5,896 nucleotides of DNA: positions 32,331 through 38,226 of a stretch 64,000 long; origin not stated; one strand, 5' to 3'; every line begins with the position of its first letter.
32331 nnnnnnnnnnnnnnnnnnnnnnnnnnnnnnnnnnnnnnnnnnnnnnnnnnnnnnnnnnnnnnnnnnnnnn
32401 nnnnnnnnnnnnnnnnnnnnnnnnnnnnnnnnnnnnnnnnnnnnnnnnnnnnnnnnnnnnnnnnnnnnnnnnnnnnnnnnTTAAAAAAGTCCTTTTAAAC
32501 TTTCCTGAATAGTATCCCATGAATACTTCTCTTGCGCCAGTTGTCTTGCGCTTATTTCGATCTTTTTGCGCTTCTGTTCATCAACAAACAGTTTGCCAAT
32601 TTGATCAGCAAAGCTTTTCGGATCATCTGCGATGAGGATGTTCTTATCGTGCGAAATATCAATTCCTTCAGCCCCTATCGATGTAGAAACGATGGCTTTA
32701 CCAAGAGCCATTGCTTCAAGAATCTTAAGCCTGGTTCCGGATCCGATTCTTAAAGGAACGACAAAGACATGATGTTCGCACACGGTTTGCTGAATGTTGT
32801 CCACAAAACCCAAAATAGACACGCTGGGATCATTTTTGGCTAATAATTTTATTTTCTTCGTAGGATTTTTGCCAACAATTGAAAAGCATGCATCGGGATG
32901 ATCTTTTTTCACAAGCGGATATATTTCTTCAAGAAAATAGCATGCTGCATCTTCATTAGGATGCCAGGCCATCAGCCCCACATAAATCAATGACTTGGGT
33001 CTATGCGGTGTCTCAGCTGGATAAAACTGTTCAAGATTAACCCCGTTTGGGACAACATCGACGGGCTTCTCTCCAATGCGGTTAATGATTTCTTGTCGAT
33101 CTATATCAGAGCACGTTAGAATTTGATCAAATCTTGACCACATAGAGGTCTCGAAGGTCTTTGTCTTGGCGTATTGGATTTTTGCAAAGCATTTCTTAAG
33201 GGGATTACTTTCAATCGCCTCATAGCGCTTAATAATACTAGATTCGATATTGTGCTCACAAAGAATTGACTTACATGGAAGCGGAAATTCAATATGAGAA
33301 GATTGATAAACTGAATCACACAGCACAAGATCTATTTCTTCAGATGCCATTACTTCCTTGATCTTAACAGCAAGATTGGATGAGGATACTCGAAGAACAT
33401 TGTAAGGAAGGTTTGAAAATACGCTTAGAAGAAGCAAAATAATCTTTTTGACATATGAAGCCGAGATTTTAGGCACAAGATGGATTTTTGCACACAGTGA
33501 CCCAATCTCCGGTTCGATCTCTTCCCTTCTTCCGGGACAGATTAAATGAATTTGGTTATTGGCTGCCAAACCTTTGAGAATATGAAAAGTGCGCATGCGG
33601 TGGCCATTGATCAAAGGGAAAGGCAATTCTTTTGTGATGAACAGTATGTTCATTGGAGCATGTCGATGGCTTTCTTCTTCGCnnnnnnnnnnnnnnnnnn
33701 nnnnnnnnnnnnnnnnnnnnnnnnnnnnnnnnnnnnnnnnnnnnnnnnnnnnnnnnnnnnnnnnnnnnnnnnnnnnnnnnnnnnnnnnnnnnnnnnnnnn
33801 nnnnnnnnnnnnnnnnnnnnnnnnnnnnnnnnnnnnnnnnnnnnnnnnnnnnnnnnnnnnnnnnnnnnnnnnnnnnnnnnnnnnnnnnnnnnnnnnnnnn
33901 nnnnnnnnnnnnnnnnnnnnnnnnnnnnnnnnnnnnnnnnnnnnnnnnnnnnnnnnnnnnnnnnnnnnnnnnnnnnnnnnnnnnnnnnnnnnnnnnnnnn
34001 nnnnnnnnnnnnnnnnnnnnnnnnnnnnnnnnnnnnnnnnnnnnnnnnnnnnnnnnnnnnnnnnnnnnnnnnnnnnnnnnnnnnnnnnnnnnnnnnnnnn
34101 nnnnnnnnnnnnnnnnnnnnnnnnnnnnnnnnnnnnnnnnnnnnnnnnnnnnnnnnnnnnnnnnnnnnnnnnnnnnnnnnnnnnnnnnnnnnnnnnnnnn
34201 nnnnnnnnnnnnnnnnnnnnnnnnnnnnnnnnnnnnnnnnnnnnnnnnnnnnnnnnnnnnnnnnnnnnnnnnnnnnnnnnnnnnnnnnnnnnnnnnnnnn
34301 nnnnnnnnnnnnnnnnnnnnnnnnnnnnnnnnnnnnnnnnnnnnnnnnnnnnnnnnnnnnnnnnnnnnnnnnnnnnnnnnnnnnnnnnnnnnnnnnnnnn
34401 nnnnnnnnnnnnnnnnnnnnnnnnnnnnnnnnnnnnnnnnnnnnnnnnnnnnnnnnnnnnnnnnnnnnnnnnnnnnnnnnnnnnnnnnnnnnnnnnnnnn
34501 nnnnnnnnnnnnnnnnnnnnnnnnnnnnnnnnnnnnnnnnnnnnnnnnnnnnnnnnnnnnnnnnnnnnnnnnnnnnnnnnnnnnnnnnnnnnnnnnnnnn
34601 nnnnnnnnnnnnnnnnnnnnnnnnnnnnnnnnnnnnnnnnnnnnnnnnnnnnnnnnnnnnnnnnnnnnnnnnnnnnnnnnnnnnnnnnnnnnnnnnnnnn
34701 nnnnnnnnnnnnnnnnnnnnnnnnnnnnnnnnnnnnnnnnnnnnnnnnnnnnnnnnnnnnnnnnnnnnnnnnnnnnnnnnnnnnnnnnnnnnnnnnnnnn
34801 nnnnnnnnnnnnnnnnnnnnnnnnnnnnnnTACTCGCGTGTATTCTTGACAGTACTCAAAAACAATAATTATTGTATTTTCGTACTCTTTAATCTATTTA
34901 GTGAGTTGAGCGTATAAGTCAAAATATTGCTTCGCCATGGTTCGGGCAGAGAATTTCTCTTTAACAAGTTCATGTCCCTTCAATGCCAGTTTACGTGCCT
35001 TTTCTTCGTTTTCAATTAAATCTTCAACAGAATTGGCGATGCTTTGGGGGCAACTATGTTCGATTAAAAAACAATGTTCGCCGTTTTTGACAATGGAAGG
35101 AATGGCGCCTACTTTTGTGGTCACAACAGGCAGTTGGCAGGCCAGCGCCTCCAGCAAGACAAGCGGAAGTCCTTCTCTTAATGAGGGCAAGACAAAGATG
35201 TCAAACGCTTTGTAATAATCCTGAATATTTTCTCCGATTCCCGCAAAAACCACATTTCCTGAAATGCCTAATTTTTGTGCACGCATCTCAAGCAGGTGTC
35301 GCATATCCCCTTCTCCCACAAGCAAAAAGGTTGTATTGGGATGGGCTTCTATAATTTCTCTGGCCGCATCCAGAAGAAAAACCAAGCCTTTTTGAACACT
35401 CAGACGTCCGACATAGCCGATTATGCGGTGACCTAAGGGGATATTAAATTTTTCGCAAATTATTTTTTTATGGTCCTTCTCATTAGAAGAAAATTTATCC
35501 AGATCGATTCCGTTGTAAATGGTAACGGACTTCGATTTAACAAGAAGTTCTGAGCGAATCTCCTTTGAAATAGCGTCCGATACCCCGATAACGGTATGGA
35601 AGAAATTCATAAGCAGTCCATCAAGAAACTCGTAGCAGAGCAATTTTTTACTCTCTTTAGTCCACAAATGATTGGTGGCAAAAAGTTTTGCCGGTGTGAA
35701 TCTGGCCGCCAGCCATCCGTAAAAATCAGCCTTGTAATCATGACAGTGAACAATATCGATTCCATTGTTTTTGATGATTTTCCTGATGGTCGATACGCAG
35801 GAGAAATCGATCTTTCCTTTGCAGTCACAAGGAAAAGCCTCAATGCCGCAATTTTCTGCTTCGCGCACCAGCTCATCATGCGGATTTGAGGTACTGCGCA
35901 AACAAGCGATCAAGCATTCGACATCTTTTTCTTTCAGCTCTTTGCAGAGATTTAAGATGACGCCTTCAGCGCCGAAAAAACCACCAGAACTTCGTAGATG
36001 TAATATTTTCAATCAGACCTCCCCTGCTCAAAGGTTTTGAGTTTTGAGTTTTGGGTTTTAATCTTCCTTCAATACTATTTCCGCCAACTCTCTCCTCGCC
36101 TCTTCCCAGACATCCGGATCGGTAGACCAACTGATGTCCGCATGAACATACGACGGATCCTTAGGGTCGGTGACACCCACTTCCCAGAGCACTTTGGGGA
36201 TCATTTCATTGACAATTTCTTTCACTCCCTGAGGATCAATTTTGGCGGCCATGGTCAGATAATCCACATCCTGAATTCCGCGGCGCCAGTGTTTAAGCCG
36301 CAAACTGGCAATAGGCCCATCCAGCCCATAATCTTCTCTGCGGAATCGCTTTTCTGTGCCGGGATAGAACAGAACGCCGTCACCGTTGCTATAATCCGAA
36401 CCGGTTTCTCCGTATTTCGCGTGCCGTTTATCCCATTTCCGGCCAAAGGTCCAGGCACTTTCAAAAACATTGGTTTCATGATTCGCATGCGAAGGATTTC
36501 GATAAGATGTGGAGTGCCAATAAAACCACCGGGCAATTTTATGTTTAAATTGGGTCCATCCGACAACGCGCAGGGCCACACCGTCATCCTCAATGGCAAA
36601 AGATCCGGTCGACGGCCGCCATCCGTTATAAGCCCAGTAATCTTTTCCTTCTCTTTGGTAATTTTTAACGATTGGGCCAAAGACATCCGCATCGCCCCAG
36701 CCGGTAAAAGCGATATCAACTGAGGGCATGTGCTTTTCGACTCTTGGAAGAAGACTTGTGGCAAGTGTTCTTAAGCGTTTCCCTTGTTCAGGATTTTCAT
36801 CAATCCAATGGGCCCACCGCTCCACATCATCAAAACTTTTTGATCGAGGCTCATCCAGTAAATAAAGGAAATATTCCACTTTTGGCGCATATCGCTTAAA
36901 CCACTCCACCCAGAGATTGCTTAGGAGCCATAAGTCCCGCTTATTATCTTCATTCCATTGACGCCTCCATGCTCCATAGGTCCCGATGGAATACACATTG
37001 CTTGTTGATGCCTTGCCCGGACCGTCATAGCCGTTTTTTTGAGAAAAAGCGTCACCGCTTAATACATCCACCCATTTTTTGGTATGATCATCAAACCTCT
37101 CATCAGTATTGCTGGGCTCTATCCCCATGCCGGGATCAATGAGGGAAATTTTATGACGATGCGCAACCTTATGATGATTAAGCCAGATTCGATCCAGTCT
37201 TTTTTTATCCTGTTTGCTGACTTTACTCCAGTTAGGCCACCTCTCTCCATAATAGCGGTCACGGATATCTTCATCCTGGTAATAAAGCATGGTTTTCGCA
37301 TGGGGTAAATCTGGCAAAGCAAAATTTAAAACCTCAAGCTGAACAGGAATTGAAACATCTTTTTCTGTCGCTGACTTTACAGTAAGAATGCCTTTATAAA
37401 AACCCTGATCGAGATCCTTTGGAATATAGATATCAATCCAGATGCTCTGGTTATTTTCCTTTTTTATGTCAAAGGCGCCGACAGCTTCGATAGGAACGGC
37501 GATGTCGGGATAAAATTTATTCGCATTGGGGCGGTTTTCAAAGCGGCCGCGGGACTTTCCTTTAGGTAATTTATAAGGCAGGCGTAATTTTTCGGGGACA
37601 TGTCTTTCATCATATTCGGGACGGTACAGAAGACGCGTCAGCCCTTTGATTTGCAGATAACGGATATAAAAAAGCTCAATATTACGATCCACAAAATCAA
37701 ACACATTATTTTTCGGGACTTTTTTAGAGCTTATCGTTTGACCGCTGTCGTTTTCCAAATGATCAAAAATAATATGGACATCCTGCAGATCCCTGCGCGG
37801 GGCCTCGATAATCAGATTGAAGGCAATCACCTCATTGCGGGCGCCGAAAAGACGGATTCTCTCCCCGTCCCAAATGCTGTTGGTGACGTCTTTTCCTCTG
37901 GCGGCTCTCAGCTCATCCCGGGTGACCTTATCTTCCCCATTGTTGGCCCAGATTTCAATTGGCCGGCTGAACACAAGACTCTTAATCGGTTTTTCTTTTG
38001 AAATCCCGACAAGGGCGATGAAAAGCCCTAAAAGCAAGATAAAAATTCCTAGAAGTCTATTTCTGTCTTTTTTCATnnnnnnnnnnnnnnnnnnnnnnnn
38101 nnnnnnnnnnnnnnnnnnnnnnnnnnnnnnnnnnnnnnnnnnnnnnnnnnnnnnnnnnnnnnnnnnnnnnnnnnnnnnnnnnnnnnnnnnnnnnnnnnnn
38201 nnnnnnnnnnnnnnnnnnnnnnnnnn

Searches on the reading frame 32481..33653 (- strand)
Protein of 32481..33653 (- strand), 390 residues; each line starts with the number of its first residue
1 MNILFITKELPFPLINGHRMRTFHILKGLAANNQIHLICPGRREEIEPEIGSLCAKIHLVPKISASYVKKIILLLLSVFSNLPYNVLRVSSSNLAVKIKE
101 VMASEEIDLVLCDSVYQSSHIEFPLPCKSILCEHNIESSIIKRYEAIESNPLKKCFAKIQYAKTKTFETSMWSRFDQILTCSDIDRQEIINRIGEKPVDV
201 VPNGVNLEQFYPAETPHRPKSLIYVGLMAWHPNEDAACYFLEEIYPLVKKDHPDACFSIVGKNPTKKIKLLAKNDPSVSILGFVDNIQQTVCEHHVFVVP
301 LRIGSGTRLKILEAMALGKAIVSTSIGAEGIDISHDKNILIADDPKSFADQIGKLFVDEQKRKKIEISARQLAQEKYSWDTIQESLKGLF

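Call 47: search_protein_families(library=pfam, proteins=[window:32481-33653:-], max_evalue=0.00001)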
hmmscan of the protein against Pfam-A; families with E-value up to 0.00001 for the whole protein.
window:32481-33653:- (390 aa): 3 families
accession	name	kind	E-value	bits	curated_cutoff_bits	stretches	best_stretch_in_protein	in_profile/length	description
PF13692.12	Glyco_trans_1_4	-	3.7e-28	99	27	1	220-356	2-140/142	Glycosyl transferases group 1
PF00534.26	Glycos_transf_1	-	3.5e-11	43.4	26.4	1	244-371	36-171/172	Glycosyl transferases group 1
PF13439.12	Glyco_transf_4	-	4.8e-09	36.9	28.5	1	16-209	2-170/170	Glycosyltransferase Family 4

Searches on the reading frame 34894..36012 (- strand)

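Call 47: search_protein_families(library=pfam, proteins=[window:34894-36012:-], max_evalue=0.00001)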
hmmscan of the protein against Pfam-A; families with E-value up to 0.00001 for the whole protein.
window:34894-36012:- (372 aa): 6 families
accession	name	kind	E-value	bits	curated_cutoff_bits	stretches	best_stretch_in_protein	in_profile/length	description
PF00534.26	Glycos_transf_1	-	4e-39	134.3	26.4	1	186-343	6-166/172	Glycosyl transferases group 1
PF13692.12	Glyco_trans_1_4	-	4.4e-37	127.9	27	1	196-335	2-142/142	Glycosyl transferases group 1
PF13439.12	Glyco_transf_4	-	7.9e-23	81.8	28.5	1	14-173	3-170/170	Glycosyltransferase Family 4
PF13579.12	Glyco_trans_4_4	-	3.8e-09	37.5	29.7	1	14-168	2-158/158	Glycosyl transferase 4-like domain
PF13477.12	Glyco_trans_4_2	-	1.2e-08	35.7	23.4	1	15-105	9-96/139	Glycosyl transferase 4-like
PF13524.12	Glyco_trans_1_2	-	1.8e-06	28.4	25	1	279-364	60-143/144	Glycosyl transferase-like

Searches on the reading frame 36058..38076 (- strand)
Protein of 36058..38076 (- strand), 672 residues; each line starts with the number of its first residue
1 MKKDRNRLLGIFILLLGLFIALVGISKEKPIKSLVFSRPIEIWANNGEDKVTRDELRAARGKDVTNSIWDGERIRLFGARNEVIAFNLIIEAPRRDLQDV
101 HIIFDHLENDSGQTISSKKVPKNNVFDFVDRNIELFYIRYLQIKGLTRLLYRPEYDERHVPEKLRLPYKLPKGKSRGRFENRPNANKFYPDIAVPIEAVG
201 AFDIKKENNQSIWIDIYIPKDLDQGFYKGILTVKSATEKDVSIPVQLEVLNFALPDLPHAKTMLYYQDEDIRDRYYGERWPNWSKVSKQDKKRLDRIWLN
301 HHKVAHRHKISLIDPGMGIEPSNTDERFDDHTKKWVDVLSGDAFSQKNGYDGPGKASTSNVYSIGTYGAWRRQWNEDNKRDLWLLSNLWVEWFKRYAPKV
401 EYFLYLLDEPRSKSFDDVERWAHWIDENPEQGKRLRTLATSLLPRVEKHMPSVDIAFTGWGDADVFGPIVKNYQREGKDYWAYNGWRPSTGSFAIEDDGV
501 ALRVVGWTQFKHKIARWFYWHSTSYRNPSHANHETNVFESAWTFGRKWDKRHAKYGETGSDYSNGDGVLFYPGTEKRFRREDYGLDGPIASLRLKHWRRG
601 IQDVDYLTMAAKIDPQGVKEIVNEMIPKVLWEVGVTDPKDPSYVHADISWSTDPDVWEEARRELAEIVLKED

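Call 47: search_protein_families(library=pfam, proteins=[window:36058-38076:-], max_evalue=0.00001)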
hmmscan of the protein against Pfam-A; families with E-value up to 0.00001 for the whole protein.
window:36058-38076:- (672 aa): 2 families
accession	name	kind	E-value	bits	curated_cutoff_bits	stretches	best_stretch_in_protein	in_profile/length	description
PF22680.2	Glyco_hydro_123_N_2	-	1e-08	35.6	27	1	193-234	100-141/142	Glycoside hydrolase 123 N-terminal domain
PF19543.5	GH123_N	-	1.7e-08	33.3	22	0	202-254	258-310/969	Glycoside hydrolase 123, N-terminal domain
